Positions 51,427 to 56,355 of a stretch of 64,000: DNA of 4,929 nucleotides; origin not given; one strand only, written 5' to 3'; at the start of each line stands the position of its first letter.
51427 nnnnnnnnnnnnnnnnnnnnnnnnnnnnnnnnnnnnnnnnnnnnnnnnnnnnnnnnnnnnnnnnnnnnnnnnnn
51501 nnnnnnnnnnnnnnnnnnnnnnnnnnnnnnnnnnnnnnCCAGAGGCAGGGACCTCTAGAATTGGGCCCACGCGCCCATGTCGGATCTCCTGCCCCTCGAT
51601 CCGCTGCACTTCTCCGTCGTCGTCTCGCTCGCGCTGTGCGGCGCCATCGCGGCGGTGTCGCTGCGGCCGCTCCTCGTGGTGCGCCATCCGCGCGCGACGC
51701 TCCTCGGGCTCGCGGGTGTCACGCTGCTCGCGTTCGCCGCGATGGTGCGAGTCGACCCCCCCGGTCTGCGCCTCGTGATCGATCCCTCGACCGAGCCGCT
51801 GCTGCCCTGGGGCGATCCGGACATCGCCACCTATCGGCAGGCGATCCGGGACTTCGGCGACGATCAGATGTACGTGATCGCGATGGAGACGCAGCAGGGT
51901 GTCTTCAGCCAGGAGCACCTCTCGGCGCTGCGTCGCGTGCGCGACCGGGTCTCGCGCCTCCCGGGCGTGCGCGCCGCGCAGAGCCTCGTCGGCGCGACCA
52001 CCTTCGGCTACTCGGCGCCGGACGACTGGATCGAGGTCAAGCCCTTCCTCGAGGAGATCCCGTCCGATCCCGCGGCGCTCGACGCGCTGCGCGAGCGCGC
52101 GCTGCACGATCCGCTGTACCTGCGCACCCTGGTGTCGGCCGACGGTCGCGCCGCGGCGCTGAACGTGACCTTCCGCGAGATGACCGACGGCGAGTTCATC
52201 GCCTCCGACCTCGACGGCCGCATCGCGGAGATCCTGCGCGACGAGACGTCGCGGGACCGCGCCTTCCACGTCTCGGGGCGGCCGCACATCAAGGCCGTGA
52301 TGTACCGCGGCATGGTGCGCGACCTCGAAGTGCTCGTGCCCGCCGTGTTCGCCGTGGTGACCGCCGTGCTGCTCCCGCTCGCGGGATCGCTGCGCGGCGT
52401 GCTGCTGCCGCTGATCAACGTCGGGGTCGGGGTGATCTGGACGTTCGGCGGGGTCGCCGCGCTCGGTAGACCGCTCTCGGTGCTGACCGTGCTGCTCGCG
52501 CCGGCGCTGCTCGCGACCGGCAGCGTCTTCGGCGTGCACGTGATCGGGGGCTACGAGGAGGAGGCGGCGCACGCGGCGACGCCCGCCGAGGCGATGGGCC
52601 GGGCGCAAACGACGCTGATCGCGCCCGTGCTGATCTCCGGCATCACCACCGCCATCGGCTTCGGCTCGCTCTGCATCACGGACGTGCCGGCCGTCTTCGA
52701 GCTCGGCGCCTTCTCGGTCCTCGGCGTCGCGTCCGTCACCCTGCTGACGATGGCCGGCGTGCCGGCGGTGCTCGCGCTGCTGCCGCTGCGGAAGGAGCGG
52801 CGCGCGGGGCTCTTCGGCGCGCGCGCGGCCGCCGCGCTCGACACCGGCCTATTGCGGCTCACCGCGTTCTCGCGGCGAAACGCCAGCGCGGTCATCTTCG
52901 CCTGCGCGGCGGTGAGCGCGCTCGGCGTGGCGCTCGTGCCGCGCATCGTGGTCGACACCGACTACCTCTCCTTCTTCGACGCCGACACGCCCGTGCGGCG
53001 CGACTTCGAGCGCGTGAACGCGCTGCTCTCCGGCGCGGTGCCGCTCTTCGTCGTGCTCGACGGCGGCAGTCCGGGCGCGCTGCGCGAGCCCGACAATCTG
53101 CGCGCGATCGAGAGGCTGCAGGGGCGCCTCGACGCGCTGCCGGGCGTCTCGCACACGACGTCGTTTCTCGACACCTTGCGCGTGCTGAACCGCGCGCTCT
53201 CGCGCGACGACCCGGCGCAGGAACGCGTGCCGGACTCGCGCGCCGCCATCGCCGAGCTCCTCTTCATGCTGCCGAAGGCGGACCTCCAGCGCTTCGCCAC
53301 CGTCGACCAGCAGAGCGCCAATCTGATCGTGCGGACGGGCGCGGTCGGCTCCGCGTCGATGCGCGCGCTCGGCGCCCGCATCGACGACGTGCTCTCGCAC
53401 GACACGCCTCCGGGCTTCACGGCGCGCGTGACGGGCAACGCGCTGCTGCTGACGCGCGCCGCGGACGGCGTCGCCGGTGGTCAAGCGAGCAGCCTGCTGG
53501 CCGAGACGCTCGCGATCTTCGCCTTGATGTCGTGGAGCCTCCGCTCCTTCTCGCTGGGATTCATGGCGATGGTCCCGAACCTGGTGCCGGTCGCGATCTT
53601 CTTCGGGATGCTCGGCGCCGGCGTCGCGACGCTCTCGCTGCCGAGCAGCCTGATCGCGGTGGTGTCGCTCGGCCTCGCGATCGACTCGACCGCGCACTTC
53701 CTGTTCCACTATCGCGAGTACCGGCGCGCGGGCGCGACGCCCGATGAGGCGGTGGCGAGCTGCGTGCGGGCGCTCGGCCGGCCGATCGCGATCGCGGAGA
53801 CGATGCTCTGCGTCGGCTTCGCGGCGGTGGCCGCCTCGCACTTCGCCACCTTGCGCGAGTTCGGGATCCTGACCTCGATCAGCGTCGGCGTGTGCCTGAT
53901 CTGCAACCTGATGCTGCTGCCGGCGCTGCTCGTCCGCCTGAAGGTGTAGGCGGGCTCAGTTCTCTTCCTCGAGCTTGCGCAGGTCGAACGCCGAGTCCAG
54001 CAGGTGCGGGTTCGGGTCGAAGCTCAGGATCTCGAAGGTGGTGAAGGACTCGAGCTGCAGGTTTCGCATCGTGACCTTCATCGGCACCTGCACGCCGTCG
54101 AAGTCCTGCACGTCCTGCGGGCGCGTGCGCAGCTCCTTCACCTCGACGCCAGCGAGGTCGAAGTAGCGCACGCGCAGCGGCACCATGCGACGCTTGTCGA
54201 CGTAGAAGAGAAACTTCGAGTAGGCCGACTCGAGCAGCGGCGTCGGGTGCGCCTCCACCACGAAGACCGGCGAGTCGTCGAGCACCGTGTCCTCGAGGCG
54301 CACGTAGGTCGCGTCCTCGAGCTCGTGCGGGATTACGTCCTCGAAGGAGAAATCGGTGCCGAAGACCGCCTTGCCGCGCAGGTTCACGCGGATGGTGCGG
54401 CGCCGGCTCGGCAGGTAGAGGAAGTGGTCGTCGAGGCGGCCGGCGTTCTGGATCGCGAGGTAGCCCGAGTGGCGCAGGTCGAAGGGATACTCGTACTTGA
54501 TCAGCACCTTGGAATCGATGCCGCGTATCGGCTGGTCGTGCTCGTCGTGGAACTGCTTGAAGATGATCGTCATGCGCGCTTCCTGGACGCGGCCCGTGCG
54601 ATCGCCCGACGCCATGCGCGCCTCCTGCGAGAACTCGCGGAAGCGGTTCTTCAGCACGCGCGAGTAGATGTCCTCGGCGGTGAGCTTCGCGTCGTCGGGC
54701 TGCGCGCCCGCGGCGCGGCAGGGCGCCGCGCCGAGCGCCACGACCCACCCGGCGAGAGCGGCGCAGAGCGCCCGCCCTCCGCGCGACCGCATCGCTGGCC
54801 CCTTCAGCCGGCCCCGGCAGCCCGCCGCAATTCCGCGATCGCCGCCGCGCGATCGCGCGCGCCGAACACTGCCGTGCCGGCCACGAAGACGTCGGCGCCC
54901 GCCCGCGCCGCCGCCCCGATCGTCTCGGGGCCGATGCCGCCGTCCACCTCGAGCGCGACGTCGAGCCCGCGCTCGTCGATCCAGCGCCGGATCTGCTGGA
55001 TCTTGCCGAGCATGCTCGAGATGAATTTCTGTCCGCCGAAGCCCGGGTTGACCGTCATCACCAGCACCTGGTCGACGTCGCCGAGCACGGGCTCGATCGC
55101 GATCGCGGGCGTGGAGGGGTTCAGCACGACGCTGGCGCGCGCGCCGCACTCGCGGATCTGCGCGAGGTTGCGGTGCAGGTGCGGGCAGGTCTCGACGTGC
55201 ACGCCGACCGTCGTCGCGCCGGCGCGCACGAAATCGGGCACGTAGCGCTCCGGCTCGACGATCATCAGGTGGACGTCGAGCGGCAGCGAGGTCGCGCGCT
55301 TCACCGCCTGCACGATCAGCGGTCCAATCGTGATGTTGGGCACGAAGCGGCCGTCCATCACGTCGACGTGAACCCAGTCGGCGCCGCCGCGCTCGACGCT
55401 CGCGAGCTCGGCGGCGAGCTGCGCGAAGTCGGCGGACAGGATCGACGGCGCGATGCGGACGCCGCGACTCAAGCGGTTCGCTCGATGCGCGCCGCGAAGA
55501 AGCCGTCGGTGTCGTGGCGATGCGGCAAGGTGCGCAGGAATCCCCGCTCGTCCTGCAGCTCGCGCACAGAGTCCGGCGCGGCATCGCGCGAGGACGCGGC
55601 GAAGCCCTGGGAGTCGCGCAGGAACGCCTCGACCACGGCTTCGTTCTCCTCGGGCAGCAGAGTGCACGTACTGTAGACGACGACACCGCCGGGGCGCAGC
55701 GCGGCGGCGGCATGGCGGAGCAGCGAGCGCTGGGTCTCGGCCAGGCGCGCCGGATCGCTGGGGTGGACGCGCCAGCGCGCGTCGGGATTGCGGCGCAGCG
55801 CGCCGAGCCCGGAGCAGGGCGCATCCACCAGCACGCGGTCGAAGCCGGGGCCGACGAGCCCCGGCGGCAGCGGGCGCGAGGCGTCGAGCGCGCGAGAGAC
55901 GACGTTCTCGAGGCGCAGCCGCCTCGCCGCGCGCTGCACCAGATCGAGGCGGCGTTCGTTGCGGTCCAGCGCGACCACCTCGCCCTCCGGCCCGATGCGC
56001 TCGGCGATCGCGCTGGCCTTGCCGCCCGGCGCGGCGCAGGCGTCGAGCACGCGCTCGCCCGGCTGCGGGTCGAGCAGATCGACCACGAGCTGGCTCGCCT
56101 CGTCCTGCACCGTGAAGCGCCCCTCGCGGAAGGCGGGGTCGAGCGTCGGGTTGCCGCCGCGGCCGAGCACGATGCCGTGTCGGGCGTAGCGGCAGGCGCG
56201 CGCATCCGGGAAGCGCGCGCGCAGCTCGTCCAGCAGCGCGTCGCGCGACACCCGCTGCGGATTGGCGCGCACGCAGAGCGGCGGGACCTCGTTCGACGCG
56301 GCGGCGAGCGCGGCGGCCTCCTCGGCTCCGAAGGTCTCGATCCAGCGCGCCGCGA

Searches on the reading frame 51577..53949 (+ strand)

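Call 62: search_protein_families(library=pfam, proteins=[window:51577-53949:+], max_evalue=0.001)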
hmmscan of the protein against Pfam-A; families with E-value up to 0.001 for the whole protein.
window:51577-53949:+ (790 aa): 1 family
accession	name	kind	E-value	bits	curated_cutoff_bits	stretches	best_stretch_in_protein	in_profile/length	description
PF03176.21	MMPL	-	3.7e-36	125.2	20.5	2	88-405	18-305/333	MMPL family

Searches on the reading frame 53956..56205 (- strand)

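Call 65: search_protein_families(library=pfam, proteins=[window:53956-56205:-], max_evalue=0.01)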
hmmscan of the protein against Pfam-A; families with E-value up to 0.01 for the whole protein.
window:53956-56205:- (749 aa): 2 families
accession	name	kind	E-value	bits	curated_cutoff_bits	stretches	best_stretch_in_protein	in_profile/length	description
PF17131.11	LolA_like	-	6.6e-33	114.3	30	1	564-746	2-183/184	Outer membrane lipoprotein-sorting protein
PF07044.18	DUF1329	-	1.6e-05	24.8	23.1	0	647-724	264-340/368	Protein of unknown function (DUF1329)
